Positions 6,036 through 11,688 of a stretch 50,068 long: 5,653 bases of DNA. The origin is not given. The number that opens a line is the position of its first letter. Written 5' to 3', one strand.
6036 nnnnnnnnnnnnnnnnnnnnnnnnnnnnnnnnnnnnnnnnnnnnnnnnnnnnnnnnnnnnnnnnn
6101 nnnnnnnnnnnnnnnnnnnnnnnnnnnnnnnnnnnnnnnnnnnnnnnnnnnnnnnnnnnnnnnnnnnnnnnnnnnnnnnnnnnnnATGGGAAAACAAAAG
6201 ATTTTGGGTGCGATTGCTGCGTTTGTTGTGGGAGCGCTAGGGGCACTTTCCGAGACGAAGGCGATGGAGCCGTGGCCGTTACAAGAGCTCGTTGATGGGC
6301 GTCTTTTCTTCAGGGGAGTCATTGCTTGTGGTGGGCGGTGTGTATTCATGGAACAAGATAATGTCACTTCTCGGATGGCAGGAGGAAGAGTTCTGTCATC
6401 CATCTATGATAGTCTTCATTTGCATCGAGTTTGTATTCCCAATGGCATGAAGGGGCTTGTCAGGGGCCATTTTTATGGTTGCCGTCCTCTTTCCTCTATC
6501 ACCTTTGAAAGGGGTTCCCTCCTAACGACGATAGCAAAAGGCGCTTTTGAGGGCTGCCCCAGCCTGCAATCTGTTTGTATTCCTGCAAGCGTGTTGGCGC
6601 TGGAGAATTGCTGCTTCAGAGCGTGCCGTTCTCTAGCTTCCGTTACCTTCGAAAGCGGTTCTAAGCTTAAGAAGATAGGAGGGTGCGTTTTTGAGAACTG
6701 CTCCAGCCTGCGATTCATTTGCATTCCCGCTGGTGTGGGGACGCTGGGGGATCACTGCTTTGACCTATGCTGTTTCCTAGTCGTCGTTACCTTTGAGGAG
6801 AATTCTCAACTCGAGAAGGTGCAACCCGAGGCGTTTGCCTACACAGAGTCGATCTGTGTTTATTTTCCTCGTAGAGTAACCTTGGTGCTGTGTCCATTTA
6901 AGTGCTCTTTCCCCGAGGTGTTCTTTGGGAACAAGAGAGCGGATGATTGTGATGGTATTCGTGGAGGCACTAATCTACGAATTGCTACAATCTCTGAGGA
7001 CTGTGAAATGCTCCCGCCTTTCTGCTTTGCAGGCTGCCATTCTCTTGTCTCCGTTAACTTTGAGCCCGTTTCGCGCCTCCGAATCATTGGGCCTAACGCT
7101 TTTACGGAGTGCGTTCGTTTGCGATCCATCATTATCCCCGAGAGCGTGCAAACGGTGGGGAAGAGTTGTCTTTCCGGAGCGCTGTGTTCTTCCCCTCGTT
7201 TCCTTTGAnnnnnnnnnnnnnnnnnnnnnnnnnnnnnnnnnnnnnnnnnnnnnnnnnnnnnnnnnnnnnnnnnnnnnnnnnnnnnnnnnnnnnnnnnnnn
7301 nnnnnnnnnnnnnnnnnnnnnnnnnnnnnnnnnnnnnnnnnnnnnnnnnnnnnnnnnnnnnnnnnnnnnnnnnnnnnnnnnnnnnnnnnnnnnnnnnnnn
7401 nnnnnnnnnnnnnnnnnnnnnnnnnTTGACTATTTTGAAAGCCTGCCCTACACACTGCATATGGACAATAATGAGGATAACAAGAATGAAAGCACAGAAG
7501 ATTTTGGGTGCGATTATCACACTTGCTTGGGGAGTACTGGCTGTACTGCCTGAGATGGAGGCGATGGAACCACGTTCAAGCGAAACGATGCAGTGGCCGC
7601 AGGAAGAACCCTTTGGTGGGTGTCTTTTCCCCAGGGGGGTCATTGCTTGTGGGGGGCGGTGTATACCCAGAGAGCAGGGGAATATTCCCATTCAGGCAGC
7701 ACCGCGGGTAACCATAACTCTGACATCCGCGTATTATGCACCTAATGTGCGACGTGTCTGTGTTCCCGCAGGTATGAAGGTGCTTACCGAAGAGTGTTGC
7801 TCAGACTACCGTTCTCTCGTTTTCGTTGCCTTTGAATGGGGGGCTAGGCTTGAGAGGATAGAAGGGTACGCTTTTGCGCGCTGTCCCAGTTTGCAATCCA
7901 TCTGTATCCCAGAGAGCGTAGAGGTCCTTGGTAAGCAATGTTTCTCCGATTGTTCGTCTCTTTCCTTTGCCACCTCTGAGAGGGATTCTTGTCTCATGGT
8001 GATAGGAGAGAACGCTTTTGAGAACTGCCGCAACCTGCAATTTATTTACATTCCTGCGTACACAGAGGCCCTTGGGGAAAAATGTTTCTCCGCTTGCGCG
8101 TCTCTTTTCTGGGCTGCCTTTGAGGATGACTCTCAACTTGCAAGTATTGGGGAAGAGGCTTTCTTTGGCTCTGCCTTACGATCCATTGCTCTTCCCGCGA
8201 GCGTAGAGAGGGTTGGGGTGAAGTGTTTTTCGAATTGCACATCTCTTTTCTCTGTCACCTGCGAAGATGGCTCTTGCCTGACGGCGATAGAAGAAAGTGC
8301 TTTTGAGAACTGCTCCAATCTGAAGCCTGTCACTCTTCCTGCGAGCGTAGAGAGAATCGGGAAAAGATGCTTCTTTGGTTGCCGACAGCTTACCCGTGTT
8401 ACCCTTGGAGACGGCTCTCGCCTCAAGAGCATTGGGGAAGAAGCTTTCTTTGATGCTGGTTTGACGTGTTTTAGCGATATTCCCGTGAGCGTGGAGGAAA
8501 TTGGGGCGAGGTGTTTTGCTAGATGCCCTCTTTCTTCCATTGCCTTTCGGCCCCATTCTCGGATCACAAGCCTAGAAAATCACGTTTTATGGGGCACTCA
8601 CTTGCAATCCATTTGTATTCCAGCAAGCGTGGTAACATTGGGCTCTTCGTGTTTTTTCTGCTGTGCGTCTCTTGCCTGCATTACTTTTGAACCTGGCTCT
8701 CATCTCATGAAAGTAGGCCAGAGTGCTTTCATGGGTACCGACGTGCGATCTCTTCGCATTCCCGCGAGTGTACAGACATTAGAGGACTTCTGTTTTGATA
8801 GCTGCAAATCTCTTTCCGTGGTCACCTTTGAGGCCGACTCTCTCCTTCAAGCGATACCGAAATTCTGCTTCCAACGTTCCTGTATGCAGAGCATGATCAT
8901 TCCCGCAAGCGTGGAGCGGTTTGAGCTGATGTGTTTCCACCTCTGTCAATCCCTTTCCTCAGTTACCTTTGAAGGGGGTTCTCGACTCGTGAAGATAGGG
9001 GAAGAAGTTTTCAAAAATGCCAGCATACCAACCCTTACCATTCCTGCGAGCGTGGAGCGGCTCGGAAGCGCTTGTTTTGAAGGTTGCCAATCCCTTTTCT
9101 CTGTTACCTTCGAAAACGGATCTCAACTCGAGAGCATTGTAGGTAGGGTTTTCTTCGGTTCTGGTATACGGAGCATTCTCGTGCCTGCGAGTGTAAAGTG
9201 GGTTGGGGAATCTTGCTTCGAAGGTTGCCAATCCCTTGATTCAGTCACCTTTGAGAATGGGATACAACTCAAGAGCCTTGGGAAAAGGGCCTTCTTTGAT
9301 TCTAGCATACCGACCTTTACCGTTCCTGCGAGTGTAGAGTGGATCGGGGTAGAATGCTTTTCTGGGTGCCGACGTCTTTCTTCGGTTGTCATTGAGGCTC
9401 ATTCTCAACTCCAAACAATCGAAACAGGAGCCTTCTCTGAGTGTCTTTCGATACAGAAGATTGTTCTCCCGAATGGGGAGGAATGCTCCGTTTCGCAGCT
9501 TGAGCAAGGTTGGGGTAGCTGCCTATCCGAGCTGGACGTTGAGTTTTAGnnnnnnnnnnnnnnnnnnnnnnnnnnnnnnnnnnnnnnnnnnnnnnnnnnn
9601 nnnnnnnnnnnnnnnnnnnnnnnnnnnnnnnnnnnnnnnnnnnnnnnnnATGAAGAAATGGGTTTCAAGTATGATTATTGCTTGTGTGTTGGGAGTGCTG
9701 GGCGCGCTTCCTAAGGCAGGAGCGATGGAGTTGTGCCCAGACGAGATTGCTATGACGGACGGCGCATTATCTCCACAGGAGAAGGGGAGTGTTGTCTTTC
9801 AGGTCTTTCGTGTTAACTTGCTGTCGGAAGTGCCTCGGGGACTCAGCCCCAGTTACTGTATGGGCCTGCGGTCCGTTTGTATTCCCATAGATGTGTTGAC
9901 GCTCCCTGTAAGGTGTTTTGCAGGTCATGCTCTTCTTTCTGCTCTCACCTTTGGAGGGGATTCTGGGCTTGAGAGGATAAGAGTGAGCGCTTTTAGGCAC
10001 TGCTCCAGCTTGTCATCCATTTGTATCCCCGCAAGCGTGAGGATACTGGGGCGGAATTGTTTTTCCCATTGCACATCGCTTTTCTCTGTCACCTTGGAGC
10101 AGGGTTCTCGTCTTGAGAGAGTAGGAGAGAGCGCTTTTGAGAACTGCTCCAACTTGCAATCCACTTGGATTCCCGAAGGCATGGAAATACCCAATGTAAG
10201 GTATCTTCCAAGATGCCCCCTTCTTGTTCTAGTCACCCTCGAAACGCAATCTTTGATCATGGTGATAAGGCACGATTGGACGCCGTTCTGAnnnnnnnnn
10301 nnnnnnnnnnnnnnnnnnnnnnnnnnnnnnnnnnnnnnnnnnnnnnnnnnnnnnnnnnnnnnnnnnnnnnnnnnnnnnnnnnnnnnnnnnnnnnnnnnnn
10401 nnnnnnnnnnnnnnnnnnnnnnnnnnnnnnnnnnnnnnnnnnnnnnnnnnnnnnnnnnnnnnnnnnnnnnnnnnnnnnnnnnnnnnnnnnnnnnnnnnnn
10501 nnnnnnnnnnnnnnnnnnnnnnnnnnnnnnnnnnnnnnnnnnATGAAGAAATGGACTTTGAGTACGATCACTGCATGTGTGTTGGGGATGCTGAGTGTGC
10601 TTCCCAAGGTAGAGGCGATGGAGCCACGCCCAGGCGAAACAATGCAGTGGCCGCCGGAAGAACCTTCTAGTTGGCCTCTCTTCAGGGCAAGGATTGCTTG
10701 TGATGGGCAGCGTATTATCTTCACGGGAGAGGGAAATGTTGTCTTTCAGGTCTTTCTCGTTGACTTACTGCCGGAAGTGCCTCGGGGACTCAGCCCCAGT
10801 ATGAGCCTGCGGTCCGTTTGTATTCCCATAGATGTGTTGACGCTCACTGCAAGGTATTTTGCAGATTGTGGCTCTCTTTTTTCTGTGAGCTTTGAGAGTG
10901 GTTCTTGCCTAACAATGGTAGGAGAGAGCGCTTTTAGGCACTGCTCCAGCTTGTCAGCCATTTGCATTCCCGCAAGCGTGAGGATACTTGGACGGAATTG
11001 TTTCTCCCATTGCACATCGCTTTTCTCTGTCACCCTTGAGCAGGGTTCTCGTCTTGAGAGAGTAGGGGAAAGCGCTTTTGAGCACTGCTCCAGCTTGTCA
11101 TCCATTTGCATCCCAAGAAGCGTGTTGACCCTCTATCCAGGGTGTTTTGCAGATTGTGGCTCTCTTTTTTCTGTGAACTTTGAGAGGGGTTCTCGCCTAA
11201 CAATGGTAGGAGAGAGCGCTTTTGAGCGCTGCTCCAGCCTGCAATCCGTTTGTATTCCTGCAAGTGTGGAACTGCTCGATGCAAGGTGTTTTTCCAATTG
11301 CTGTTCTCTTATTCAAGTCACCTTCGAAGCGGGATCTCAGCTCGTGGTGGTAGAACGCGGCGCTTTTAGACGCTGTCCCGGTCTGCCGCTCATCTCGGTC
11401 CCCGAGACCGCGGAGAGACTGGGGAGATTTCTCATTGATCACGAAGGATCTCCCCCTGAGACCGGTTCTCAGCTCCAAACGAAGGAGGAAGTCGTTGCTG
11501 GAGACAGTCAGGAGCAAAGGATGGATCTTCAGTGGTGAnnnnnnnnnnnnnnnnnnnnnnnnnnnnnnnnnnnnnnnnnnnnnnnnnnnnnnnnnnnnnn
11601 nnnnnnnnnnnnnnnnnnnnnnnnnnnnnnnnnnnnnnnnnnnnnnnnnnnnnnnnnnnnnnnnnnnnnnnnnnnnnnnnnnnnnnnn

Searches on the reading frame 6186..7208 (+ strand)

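Call 44: search_protein_families(library=pfam, proteins=[window:6186-7208:+], max_evalue=0.00001)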
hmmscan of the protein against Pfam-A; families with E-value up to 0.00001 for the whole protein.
window:6186-7208:+ (340 aa): 1 family
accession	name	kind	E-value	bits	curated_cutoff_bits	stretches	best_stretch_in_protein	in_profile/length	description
PF13306.12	LRR_5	-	3.2e-52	176.2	27.7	3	75-195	9-123/127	BspA type Leucine rich repeat region (6 copies)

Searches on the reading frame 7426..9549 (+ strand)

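Call 44: search_protein_families(library=pfam, proteins=[window:7426-9549:+], max_evalue=0.00001)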
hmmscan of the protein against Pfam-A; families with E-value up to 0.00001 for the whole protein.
window:7426-9549:+ (707 aa): 2 families
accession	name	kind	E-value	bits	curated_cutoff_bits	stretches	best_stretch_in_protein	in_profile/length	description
PF13306.12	LRR_5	-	4.2e-109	360.1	27.7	5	240-347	2-104/127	BspA type Leucine rich repeat region (6 copies)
PF13855.12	LRR_8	-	1.9e-09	37.6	27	0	285-327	13-56/61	Leucine rich repeat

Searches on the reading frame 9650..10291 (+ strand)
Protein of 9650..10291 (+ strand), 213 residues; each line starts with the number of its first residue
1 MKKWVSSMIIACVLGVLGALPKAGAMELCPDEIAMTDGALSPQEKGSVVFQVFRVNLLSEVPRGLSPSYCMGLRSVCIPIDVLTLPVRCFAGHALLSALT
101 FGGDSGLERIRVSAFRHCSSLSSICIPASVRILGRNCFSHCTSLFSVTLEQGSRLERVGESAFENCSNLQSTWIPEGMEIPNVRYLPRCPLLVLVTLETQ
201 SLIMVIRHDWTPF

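Call 44: search_protein_families(library=pfam, proteins=[window:9650-10291:+], max_evalue=0.00001)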
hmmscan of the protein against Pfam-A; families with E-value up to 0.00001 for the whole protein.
window:9650-10291:+ (213 aa): 1 family
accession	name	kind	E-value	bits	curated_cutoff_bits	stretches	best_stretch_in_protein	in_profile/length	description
PF13306.12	LRR_5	-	4.9e-18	65.7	27.7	1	69-179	10-113/127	BspA type Leucine rich repeat region (6 copies)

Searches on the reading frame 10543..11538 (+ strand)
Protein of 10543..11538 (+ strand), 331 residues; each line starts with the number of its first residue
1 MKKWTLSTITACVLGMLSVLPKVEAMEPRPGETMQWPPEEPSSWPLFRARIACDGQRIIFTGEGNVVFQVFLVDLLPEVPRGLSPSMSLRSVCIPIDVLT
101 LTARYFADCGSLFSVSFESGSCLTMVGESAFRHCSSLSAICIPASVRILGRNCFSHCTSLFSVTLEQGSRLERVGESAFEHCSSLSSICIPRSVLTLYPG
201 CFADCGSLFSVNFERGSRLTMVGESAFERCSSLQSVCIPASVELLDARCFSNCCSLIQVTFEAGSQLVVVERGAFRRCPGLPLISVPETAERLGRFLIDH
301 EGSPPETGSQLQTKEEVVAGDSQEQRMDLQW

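Call 44: search_protein_families(library=pfam, proteins=[window:10543-11538:+], max_evalue=0.00001)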
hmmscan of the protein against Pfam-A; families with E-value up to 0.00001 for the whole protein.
window:10543-11538:+ (331 aa): 2 families
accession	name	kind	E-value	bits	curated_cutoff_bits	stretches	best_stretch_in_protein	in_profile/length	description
PF13306.12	LRR_5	-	1.3e-36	125.7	27.7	2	88-207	12-125/127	BspA type Leucine rich repeat region (6 copies)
PF13855.12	LRR_8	-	1.7e-07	31.3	27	0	168-210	10-53/61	Leucine rich repeat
